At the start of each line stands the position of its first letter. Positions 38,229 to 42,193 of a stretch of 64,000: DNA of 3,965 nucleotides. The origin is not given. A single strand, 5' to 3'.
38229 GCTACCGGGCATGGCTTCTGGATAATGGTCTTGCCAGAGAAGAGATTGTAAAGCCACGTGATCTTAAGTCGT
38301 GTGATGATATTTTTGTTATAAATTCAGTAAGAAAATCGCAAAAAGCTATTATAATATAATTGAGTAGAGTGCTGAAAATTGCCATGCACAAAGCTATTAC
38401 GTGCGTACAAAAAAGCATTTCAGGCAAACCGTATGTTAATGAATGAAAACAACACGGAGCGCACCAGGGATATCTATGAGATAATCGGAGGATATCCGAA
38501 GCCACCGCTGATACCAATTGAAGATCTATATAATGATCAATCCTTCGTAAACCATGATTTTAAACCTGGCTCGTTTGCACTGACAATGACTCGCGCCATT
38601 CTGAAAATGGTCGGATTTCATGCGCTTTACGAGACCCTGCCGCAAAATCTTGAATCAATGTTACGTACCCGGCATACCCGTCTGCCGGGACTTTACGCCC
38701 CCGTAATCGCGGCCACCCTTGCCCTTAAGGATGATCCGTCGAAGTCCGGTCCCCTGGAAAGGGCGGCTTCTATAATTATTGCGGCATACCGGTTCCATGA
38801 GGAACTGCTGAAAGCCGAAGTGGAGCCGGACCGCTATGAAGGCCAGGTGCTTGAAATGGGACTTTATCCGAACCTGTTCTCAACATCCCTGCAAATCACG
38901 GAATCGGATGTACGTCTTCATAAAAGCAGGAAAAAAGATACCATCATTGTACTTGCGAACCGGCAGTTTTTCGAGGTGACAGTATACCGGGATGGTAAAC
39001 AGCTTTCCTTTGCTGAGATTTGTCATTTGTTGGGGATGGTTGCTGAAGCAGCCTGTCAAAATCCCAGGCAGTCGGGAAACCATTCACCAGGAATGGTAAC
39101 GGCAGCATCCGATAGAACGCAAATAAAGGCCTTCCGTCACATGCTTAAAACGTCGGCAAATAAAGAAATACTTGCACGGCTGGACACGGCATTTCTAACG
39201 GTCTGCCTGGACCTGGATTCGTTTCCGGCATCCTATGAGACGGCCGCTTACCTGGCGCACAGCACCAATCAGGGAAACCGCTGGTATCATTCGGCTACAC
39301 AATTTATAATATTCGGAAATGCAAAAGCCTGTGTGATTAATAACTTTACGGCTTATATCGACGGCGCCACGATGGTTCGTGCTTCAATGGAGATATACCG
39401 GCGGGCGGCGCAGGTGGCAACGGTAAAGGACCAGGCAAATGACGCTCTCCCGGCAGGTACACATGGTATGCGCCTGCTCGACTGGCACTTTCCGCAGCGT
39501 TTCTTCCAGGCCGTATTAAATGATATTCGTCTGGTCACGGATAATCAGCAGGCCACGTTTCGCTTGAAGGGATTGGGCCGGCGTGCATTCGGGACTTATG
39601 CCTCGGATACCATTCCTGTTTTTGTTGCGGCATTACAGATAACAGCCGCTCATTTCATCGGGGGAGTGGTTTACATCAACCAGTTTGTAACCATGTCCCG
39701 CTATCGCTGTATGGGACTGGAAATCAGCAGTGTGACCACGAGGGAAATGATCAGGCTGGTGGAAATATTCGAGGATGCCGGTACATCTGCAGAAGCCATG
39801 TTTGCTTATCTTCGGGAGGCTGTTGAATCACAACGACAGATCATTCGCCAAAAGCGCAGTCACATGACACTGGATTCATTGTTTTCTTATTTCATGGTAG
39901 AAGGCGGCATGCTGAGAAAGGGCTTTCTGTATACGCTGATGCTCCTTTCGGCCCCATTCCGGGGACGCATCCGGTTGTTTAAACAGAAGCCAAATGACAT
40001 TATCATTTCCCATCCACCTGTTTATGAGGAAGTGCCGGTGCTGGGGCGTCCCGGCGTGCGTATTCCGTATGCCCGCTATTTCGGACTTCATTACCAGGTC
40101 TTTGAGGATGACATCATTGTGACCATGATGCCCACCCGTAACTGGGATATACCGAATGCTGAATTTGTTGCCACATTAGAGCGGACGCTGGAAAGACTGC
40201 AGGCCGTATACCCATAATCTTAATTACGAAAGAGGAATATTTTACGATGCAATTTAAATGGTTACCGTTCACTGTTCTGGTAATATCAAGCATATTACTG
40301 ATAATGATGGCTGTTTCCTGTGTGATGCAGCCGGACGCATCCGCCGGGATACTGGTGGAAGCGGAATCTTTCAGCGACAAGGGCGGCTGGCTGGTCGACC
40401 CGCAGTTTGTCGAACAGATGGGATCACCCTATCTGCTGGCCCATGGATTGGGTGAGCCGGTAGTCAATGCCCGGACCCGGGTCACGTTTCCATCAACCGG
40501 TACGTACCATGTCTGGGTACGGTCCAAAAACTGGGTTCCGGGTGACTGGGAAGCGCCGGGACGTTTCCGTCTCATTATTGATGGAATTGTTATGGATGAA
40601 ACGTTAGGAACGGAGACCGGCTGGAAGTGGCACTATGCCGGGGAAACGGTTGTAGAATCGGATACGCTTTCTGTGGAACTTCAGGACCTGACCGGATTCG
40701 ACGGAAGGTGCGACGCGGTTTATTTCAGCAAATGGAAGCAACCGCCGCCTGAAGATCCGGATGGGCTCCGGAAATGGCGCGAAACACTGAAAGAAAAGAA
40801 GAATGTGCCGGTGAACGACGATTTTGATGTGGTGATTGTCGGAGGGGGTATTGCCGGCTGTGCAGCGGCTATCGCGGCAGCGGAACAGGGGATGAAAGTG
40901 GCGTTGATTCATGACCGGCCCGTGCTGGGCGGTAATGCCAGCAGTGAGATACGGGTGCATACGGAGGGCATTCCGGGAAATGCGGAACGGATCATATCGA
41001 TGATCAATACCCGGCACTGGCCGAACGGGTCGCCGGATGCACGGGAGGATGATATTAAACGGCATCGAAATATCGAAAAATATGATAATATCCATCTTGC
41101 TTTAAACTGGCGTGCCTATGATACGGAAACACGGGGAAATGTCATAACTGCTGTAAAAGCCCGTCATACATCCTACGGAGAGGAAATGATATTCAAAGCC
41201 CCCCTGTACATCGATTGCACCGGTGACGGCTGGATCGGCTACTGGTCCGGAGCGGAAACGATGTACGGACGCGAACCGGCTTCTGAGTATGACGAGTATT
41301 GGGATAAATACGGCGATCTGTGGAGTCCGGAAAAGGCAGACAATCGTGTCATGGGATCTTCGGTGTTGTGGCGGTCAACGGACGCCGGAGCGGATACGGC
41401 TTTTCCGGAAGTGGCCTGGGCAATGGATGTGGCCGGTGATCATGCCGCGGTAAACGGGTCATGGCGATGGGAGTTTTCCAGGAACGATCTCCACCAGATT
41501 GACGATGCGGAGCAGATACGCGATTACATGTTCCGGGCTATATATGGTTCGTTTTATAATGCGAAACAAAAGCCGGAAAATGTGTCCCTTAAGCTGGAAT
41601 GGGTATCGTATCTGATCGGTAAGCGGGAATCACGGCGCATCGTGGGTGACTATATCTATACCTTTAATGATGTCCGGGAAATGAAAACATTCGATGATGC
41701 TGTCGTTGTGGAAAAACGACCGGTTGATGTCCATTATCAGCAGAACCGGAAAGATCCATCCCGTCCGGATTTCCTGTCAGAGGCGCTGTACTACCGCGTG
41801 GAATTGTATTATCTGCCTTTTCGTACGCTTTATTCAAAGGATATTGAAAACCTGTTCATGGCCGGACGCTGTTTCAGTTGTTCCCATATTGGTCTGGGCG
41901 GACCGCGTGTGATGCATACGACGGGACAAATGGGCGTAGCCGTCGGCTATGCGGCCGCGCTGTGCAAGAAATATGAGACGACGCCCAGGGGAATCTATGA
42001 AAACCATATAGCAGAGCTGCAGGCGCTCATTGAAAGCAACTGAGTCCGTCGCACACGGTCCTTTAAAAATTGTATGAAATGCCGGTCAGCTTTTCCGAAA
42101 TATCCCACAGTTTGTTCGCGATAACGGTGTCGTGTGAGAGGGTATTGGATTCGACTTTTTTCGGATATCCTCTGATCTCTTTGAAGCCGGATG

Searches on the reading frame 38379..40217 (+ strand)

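Call 69: search_protein_families(library=pfam, proteins=[window:38379-40217:+], max_evalue=0.00001)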
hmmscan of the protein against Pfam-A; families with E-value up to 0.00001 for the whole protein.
window:38379-40217:+ (612 aa): 1 family
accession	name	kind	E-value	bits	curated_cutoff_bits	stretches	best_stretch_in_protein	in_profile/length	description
PF00755.25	Carn_acyltransf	-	9e-38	130.6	22.3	1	117-500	89-484/574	Choline/Carnitine o-acyltransferase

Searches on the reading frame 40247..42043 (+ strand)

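Call 69: search_protein_families(library=pfam, proteins=[window:40247-42043:+], max_evalue=0.00001)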
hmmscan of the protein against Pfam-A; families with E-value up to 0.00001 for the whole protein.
window:40247-42043:+ (598 aa): 6 families
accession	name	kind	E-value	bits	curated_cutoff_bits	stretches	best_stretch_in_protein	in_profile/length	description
PF12831.13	FAD_oxidored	-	3e-64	218.3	27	1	194-593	1-414/416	FAD dependent oxidoreductase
PF13450.12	NAD_binding_8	-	5.9e-09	36.5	21.9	1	197-235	1-39/68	NAD(P)-binding Rossmann-like domain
PF00890.30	FAD_binding_2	-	3.2e-08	33.6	20.4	1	194-231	1-38/414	FAD binding domain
PF01266.30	DAO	-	5.6e-08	33.1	27.9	1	194-233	1-40/353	FAD dependent oxidoreductase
PF07992.20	Pyr_redox_2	-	2.9e-07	30.6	26.1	1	193-230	1-40/291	Pyridine nucleotide-disulphide oxidoreductase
PF01134.28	GIDA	-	3.9e-07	29.9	22.1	1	194-222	1-29/391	Glucose inhibited division protein A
